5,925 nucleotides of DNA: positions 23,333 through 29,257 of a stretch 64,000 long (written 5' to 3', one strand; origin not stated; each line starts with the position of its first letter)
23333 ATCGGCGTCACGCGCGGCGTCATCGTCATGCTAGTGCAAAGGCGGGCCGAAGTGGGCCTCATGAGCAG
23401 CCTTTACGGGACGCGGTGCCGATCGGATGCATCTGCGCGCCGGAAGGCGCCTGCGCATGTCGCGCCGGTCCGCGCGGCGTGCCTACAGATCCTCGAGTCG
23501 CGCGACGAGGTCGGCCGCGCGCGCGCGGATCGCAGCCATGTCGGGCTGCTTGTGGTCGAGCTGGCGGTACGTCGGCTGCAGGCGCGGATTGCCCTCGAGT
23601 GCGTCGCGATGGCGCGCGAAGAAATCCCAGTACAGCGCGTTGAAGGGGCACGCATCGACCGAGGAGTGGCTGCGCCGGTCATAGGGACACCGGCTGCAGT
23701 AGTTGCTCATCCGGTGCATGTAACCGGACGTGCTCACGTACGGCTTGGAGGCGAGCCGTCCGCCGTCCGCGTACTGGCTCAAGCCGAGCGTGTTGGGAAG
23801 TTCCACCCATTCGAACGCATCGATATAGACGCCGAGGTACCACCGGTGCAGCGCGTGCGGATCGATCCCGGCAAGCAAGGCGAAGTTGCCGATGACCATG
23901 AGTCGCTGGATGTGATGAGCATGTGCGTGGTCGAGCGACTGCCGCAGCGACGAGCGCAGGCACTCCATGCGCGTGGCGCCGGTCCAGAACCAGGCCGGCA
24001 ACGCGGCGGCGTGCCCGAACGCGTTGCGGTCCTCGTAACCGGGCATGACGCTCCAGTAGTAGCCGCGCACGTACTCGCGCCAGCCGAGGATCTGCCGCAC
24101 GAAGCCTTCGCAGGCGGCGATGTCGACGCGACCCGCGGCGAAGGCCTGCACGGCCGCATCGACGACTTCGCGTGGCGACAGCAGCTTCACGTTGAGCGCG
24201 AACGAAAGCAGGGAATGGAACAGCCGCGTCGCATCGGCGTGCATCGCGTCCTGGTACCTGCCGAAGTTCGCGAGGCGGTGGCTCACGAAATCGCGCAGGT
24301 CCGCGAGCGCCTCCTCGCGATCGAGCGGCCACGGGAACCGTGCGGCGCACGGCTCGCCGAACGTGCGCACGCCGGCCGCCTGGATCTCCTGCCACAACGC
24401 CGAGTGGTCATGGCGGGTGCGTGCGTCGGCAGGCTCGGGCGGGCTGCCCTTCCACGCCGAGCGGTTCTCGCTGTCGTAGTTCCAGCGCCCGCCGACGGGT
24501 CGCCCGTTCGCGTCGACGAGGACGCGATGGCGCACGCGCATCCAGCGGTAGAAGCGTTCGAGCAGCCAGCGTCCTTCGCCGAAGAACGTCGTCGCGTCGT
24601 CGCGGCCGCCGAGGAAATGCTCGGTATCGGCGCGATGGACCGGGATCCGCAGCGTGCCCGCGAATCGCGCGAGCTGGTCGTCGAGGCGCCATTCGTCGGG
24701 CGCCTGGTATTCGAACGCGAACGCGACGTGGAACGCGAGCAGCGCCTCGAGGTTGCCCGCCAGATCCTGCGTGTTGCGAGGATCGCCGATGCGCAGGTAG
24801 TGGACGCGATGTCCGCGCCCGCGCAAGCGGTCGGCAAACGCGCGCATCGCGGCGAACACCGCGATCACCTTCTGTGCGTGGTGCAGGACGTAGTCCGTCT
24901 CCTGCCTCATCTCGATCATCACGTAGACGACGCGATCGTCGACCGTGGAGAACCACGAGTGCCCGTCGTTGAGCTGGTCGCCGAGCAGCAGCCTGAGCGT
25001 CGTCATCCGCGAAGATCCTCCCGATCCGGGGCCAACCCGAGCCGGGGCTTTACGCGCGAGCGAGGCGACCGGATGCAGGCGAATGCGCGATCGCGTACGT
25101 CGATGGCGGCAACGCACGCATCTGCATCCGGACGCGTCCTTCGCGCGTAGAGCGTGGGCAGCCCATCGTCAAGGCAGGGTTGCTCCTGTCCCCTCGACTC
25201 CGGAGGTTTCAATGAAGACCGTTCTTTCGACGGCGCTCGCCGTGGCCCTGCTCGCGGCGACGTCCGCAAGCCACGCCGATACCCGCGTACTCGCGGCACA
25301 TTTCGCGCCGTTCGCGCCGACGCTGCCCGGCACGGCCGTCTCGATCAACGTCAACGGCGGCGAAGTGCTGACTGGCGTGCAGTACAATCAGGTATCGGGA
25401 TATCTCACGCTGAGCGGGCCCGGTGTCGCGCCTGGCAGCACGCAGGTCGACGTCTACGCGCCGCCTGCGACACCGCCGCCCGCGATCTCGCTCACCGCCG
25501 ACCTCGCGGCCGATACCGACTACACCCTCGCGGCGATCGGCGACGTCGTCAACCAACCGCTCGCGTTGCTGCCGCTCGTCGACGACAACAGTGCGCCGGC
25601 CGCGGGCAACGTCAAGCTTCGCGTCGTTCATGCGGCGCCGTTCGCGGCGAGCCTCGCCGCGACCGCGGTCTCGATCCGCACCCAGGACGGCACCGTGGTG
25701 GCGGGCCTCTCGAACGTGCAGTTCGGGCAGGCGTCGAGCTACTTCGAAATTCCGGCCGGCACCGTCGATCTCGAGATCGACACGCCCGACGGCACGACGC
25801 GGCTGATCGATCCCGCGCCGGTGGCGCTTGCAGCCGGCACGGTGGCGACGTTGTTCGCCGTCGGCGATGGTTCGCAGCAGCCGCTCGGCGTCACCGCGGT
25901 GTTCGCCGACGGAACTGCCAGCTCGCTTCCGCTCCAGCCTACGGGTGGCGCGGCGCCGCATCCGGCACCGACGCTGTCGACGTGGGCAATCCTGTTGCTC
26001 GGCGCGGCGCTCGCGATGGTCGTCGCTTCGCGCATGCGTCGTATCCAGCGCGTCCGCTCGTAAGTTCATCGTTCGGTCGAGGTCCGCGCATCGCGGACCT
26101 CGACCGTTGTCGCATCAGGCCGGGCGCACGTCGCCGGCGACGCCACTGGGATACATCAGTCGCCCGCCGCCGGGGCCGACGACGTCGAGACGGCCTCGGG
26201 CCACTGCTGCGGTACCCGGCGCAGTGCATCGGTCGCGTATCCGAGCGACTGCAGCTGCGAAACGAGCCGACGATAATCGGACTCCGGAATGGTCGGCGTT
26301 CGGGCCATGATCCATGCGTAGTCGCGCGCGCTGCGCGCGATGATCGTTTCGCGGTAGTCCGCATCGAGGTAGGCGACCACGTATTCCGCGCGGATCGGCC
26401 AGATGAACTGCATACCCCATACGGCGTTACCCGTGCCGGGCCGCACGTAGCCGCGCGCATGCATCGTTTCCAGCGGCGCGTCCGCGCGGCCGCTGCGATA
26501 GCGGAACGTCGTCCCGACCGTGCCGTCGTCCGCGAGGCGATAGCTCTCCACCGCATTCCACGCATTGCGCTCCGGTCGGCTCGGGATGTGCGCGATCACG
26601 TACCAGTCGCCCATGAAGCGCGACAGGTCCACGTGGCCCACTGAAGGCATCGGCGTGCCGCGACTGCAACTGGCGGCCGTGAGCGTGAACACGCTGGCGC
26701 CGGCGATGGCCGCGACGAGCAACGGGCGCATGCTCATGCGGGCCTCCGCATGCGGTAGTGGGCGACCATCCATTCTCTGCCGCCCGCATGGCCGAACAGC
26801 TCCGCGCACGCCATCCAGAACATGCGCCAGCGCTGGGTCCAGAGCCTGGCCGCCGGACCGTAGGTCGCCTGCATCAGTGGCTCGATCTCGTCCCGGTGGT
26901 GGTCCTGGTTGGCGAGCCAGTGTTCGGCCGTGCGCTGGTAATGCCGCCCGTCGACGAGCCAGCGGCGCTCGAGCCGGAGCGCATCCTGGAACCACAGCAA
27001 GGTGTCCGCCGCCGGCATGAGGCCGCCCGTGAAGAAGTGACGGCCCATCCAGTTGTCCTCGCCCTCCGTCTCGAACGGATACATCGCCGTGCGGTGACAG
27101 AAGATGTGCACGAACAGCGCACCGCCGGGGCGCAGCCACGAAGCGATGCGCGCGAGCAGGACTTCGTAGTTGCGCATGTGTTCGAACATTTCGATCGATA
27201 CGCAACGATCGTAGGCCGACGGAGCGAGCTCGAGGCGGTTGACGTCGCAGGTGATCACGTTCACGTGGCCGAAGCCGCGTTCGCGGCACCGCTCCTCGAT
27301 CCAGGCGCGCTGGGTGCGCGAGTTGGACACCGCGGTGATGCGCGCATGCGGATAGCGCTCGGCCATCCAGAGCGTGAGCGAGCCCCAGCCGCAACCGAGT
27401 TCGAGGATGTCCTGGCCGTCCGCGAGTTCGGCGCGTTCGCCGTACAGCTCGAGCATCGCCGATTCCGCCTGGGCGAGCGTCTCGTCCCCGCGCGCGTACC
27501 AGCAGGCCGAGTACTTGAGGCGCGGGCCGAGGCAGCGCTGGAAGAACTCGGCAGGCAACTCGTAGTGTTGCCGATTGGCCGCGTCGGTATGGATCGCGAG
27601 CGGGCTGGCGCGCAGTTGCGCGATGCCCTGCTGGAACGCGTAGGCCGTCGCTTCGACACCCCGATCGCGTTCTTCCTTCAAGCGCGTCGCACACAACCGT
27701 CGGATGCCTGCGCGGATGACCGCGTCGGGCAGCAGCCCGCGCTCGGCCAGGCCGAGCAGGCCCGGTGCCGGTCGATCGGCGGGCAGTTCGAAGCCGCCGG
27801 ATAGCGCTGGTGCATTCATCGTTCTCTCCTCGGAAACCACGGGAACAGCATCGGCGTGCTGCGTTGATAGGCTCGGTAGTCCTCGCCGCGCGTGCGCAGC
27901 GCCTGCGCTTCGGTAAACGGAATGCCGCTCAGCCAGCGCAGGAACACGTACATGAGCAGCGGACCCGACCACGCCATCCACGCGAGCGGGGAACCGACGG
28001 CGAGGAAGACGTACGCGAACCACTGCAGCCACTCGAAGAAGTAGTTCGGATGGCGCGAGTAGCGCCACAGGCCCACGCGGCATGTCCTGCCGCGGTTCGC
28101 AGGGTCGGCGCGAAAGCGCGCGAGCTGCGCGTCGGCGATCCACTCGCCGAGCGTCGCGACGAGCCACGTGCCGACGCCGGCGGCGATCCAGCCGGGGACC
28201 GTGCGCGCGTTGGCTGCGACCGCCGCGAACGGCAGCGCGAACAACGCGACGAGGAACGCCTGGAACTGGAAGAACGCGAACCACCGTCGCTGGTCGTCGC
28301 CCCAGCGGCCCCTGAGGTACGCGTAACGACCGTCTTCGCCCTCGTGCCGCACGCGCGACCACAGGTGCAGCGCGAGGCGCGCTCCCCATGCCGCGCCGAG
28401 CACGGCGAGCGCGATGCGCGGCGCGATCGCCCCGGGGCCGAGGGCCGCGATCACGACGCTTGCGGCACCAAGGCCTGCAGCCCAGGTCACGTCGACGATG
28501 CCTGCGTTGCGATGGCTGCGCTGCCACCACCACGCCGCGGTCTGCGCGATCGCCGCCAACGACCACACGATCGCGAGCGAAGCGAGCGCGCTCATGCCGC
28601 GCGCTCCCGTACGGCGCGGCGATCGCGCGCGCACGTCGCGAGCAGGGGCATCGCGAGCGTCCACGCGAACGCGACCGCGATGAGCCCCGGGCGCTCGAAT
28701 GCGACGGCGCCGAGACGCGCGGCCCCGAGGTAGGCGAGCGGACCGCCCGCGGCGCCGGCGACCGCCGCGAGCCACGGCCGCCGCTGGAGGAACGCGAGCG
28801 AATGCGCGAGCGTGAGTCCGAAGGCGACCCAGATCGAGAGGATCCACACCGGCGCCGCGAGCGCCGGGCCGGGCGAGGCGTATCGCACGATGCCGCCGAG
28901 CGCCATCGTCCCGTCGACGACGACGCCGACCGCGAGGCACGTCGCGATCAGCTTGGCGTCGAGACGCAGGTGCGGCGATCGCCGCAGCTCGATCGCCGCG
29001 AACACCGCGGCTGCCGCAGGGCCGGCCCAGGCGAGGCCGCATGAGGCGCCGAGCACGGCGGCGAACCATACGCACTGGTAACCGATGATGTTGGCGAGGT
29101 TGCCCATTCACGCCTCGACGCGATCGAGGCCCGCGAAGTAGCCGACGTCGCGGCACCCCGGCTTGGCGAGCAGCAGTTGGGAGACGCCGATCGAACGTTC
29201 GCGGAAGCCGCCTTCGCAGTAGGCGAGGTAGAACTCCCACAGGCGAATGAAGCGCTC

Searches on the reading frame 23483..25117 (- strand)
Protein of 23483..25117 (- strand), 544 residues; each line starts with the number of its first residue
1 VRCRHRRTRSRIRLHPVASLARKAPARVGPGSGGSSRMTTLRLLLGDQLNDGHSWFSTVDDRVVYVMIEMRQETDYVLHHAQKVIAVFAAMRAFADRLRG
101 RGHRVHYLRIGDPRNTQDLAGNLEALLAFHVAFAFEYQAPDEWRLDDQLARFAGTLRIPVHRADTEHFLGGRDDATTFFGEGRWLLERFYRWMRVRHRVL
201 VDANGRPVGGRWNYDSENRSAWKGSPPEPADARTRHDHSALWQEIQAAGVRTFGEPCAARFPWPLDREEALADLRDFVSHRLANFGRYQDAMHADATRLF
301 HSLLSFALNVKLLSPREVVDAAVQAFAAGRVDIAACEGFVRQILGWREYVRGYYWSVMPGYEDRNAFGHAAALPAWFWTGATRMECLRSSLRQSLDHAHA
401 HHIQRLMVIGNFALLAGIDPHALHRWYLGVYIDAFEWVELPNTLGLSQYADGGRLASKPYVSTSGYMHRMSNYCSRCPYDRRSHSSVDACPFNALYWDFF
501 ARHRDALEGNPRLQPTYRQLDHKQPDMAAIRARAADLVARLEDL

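Call 12: search_protein_families(library=pfam, proteins=[window:23483-25117:-], max_evalue=0.001)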
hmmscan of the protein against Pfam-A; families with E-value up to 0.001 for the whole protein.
window:23483-25117:- (544 aa): 1 family
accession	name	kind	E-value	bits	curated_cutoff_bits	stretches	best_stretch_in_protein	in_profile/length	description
PF04244.19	DPRP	-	4.3e-68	229.9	22.1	1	42-256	1-219/224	Deoxyribodipyrimidine photo-lyase-related protein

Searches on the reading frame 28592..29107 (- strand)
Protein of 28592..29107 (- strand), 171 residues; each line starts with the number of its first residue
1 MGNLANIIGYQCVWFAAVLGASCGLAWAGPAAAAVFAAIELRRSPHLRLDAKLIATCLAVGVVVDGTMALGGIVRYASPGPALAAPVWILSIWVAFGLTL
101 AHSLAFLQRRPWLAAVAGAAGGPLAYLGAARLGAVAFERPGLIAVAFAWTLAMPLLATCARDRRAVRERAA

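Call 12: search_protein_families(library=pfam, proteins=[window:28592-29107:-], max_evalue=0.001)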
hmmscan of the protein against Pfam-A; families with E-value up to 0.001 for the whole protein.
window:28592-29107:- (171 aa): 1 family
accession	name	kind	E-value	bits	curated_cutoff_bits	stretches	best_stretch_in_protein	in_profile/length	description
PF11086.13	DUF2878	-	2.8e-39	135.3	27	1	3-155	1-154/154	Protein of unknown function (DUF2878)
